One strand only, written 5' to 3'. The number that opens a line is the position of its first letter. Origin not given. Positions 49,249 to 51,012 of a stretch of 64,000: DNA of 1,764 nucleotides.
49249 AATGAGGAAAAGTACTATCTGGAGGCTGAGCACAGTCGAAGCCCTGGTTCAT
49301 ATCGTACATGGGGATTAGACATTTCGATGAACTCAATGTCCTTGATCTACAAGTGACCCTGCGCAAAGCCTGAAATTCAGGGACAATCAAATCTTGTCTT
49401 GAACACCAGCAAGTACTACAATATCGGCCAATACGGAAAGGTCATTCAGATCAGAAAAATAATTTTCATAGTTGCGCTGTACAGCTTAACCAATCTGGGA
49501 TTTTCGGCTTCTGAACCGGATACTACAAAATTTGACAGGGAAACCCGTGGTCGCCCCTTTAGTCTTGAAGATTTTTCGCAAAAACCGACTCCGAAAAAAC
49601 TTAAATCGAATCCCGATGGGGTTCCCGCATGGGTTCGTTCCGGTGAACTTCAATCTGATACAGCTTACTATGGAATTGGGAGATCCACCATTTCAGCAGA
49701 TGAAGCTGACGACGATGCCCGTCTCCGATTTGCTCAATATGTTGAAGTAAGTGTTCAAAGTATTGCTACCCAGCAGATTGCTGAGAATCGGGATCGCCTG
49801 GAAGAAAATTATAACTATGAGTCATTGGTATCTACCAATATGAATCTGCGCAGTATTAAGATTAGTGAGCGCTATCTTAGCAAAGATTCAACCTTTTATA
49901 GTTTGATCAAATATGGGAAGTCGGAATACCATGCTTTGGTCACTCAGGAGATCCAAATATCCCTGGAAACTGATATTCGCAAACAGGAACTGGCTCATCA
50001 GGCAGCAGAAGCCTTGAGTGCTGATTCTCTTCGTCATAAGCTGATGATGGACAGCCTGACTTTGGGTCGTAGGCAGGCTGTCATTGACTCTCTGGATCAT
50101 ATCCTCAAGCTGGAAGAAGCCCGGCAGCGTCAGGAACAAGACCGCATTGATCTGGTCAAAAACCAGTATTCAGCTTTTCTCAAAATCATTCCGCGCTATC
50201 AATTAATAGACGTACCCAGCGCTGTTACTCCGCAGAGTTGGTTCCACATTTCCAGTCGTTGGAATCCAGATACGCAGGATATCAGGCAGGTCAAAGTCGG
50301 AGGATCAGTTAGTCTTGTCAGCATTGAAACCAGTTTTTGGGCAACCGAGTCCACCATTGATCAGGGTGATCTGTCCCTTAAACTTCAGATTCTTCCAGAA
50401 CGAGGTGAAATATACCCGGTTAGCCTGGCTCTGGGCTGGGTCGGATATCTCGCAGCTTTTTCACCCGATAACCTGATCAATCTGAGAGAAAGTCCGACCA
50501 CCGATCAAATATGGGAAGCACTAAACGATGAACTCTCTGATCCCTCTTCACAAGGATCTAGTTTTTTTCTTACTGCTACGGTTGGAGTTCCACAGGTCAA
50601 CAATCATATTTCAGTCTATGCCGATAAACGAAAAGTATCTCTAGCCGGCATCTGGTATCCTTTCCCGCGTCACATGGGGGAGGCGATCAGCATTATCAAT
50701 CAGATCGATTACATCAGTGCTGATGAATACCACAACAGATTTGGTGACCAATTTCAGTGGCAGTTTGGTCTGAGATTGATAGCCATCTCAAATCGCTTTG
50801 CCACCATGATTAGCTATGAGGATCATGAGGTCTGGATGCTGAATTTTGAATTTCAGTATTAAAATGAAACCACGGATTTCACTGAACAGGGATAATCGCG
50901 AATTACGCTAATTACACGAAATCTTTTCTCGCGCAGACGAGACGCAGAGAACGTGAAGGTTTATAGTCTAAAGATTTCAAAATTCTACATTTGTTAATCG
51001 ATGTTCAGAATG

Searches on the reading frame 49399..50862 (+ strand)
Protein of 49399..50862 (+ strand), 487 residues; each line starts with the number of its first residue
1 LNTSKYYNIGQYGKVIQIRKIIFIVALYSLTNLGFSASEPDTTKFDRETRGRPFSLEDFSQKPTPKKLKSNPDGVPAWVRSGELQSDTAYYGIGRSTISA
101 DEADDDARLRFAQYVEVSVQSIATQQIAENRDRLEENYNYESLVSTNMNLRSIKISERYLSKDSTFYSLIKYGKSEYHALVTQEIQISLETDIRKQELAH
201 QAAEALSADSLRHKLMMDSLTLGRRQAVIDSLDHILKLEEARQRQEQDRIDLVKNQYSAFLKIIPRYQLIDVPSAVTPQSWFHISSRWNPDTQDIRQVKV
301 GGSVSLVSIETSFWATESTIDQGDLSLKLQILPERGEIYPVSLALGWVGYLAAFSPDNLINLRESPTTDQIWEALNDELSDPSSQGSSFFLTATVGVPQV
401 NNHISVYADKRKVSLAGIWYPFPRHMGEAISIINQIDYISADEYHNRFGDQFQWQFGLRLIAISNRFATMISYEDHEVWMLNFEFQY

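Call 13: search_protein_families(library=pfam, proteins=[window:49399-50862:+])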
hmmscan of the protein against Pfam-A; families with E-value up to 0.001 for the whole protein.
window:49399-50862:+ (487 aa): 1 family
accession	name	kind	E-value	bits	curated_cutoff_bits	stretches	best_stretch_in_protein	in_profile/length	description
PF02169.21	LPP20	-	2.1e-05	25.3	25.9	1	76-171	1-95/97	LPP20 lipoprotein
